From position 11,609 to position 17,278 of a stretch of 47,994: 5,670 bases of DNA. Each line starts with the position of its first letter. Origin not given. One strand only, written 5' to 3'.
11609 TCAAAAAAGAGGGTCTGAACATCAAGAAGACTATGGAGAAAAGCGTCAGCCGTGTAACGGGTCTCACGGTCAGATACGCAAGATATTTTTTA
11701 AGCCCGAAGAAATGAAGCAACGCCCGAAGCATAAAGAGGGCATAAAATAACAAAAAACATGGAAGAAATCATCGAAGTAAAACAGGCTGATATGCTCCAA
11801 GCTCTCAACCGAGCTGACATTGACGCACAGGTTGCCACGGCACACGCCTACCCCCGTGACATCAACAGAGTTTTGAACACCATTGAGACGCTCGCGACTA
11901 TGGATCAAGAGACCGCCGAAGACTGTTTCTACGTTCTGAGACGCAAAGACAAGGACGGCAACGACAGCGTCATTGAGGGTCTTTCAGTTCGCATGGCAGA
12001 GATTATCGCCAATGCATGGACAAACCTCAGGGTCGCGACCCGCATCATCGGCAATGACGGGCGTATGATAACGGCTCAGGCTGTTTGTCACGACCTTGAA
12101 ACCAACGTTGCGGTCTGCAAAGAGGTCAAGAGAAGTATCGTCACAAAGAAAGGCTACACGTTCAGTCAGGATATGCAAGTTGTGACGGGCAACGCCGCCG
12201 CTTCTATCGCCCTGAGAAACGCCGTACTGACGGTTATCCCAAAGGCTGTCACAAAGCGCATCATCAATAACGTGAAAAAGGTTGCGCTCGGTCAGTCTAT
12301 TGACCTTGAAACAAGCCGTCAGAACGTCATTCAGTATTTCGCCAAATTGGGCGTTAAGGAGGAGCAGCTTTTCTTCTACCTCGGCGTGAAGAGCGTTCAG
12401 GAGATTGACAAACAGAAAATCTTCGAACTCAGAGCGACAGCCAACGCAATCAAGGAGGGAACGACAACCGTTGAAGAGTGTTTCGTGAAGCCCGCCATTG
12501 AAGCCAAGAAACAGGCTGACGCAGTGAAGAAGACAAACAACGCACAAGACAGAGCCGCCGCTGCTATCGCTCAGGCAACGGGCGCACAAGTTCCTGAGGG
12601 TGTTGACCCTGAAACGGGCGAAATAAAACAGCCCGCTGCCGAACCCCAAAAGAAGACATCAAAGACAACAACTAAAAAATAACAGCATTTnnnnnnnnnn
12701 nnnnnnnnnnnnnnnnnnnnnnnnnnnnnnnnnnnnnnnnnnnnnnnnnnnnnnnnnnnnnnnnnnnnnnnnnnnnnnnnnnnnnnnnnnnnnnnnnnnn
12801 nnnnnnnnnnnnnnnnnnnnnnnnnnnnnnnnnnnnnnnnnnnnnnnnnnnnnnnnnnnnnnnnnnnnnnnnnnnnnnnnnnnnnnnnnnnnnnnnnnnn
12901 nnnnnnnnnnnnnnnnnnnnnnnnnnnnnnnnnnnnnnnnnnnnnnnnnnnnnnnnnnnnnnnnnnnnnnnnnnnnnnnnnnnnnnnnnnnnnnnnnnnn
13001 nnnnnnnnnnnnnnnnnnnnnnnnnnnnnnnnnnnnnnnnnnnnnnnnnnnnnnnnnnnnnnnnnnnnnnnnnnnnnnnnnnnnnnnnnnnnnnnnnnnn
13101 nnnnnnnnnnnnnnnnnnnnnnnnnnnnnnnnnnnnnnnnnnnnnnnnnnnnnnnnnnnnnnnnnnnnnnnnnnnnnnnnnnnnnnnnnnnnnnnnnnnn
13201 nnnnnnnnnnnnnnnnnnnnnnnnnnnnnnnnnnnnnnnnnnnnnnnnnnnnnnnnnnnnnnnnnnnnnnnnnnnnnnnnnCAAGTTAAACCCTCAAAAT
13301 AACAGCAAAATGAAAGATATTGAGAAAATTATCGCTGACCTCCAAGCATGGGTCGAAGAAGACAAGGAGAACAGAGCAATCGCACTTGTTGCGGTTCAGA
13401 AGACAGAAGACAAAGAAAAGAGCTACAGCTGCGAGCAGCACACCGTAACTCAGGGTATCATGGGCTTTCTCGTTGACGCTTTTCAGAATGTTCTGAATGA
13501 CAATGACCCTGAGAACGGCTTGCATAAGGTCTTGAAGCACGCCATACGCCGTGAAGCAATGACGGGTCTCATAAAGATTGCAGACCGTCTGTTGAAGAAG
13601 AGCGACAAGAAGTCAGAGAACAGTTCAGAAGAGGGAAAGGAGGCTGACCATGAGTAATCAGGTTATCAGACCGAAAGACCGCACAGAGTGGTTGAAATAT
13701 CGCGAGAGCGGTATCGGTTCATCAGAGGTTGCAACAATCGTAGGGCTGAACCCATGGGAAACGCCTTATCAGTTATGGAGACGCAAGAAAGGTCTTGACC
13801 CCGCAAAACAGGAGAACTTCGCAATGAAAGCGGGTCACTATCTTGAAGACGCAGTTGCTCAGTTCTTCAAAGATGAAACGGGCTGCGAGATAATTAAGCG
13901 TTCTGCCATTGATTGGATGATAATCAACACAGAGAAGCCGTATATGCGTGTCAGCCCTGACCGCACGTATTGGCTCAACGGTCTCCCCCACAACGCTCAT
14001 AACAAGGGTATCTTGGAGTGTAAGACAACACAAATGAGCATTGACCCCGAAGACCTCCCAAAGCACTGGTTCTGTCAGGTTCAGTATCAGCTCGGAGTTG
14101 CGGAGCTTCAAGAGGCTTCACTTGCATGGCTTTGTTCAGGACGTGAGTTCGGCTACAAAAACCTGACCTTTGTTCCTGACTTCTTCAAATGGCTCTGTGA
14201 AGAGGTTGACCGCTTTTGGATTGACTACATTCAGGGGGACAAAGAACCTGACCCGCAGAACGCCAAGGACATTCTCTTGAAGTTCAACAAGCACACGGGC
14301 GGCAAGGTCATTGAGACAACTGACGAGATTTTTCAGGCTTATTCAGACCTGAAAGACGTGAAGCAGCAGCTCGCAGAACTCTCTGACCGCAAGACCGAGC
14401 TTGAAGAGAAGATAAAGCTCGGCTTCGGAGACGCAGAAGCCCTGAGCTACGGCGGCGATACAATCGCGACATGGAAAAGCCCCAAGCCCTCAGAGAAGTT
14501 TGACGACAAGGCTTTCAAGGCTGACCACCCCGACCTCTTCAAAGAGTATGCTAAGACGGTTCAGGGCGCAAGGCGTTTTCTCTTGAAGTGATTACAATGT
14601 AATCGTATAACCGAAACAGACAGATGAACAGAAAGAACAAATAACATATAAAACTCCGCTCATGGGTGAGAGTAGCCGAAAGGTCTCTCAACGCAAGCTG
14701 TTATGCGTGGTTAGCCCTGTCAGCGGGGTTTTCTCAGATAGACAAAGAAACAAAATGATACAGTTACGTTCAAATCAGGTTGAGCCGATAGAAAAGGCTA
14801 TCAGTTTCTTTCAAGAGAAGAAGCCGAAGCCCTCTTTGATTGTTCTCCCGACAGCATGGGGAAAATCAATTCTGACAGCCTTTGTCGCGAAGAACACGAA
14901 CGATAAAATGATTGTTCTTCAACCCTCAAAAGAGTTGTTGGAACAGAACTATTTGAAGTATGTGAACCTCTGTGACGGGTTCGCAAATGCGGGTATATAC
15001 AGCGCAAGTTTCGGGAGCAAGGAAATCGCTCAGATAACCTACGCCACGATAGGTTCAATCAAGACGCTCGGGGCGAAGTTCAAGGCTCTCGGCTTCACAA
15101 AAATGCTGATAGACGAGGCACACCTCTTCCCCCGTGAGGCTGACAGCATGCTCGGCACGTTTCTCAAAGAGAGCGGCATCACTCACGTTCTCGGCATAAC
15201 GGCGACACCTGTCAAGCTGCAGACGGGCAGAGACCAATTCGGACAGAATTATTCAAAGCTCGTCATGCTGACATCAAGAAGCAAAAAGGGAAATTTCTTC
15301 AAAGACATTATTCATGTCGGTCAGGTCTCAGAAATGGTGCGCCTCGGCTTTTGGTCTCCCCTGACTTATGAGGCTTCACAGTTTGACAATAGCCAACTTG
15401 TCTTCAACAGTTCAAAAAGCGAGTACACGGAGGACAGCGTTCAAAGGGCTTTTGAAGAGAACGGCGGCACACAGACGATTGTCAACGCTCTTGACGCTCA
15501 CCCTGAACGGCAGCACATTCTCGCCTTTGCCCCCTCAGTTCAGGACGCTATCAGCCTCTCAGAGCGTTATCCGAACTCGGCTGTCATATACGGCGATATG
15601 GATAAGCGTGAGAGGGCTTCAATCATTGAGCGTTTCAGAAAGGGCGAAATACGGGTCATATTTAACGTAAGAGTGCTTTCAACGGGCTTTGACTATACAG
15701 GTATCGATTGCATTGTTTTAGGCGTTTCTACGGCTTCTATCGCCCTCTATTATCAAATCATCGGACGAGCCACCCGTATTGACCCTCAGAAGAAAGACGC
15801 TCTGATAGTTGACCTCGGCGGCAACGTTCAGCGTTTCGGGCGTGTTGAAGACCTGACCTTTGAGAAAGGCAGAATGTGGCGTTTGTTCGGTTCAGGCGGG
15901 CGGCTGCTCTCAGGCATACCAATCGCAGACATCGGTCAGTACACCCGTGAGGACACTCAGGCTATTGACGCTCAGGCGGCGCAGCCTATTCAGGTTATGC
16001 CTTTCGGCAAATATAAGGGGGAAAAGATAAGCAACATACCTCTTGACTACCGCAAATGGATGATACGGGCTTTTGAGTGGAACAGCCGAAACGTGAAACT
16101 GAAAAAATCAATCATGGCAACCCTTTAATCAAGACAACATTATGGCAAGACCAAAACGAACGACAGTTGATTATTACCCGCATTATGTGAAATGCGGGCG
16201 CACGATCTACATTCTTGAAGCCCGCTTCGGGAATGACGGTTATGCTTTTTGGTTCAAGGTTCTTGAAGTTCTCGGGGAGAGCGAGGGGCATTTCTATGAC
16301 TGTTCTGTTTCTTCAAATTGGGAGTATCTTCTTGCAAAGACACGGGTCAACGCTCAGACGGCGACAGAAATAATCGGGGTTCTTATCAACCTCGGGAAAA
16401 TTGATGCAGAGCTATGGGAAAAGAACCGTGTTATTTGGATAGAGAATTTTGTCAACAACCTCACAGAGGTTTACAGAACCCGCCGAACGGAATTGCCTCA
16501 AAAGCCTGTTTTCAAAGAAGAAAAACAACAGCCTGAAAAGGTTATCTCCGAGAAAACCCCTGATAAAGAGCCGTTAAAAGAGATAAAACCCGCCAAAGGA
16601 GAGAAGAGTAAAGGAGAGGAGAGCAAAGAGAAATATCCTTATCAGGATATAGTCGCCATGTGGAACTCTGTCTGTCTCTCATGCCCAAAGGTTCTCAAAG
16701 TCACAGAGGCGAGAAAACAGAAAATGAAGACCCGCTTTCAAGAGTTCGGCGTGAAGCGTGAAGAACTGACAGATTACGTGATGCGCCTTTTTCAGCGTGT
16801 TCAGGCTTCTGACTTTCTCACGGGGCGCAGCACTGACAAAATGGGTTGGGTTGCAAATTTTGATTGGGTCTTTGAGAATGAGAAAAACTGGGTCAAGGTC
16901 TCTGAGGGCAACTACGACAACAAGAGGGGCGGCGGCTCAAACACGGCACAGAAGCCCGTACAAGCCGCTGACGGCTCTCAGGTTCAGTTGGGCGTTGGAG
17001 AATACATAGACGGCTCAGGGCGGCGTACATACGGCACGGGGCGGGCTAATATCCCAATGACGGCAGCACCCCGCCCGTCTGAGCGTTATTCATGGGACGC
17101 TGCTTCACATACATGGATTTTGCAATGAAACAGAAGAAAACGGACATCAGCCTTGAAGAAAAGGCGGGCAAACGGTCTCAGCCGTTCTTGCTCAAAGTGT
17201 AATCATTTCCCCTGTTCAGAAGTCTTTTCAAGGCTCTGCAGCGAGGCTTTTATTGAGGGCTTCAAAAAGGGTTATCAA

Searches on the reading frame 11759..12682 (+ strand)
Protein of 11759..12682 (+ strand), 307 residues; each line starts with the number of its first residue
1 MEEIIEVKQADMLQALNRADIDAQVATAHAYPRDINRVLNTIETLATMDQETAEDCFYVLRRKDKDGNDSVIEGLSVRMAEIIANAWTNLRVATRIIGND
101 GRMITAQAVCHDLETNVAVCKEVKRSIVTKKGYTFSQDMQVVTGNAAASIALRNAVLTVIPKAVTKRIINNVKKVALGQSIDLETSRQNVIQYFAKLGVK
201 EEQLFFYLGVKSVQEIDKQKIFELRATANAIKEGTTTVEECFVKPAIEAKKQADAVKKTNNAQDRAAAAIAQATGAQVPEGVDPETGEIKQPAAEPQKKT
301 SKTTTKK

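Call 22: search_protein_families(library=pfam, max_evalue=0.01, proteins=[window:11759-12682:+])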
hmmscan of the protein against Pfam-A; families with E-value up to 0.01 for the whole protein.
window:11759-12682:+ (307 aa): 0 families

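Call 48: search_protein_families(library=phrogs, proteins=[window:11759-12682:+])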
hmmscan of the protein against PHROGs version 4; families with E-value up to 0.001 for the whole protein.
window:11759-12682:+ (307 aa): 1 family
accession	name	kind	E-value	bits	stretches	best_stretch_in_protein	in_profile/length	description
phrog_3657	-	unknown function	7.9e-64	216.5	1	4-268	17-275/289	-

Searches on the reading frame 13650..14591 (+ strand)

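Call 23: search_protein_families(library=pfam, max_evalue=0.01, proteins=[window:13650-14591:+])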
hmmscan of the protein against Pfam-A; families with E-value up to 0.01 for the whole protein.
window:13650-14591:+ (313 aa): 1 family
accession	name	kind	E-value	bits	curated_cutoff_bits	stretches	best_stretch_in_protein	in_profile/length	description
PF09588.16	YqaJ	-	4.2e-23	82.7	22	1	13-153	1-149/150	YqaJ-like viral recombinase domain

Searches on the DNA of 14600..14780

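Call 50: search_rna_families(source=window, start=14600, end=14780, threshold=evalue, max_evalue=0.01, show_alignments=1)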
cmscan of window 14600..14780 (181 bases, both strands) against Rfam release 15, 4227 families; matches with E-value up to 0.01: 1.
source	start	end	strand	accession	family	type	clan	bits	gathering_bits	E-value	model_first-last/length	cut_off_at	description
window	14652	14732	+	RF02944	c4-2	Gene; sRNA;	CL00128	49.4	41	2.7e-10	1-79/79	no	c4-2 RNA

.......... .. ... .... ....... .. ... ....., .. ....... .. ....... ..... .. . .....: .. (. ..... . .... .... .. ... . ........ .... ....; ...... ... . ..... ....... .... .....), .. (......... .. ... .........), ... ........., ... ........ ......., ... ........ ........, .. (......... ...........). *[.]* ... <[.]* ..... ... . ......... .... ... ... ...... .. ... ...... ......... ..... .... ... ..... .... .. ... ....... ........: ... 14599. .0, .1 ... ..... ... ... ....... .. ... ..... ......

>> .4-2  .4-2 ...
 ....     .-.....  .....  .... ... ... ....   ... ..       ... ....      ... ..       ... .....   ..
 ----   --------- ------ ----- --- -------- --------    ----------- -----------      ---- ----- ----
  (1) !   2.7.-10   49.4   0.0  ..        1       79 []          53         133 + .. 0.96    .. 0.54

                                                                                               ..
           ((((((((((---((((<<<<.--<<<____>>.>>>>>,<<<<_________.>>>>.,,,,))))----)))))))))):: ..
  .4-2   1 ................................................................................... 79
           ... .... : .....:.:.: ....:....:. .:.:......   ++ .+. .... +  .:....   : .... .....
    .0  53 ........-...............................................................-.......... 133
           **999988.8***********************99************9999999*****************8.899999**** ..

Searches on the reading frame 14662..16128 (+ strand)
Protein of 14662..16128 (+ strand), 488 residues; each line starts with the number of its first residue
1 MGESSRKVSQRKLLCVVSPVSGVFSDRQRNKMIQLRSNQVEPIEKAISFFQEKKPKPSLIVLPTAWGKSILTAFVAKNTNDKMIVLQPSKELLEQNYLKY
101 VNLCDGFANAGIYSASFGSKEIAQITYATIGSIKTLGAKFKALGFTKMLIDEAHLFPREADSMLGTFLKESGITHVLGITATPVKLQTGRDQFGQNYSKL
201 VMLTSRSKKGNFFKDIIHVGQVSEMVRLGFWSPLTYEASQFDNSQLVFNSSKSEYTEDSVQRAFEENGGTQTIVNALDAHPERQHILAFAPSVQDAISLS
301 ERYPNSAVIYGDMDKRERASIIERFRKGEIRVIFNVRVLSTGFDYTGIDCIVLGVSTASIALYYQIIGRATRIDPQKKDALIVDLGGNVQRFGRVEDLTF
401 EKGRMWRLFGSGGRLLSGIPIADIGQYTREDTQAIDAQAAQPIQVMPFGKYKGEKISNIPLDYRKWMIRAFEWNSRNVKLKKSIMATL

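Call 23: search_protein_families(library=pfam, max_evalue=0.01, proteins=[window:14662-16128:+])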
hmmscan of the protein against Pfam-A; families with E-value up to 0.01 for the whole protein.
window:14662-16128:+ (488 aa): 5 families
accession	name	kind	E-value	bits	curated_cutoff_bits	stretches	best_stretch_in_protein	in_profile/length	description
PF00271.37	Helicase_C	-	8.3e-17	61.9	23.5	1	280-373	12-109/110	Helicase conserved C-terminal domain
PF04851.21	ResIII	-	1e-11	45.5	22.5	1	33-184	2-163/164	Type III restriction enzyme, res subunit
PF00270.35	DEAD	-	5.6e-06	26.6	26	1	57-183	16-160/167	DEAD/DEAH box helicase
PF12843.12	QSregVF_b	-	1.4e-05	25.3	22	1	445-468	12-35/66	Putative quorum-sensing-regulated virulence factor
PF16203.11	ERCC3_RAD25_C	-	0.0067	16.2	27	0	305-369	81-147/248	ERCC3/RAD25/XPB C-terminal helicase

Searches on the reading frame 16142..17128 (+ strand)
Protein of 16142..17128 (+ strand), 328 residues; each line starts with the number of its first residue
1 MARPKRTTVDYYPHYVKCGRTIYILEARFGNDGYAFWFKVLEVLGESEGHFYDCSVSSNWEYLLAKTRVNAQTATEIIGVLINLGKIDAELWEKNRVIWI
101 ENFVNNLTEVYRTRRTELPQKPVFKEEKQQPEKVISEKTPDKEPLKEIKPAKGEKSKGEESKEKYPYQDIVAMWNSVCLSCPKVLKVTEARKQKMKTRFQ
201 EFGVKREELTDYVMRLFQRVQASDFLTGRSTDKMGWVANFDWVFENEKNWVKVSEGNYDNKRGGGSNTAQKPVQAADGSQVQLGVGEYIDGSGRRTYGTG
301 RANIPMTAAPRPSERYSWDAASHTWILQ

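Call 23: search_protein_families(library=pfam, max_evalue=0.01, proteins=[window:16142-17128:+])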
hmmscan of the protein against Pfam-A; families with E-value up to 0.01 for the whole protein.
window:16142-17128:+ (328 aa): 1 family
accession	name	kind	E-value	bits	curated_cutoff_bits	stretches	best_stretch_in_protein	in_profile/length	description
PF14297.12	Lin1244_N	-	2.5e-07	31.8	25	1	11-99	1-91/95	Lin1244/Lin1753-like, N-terminal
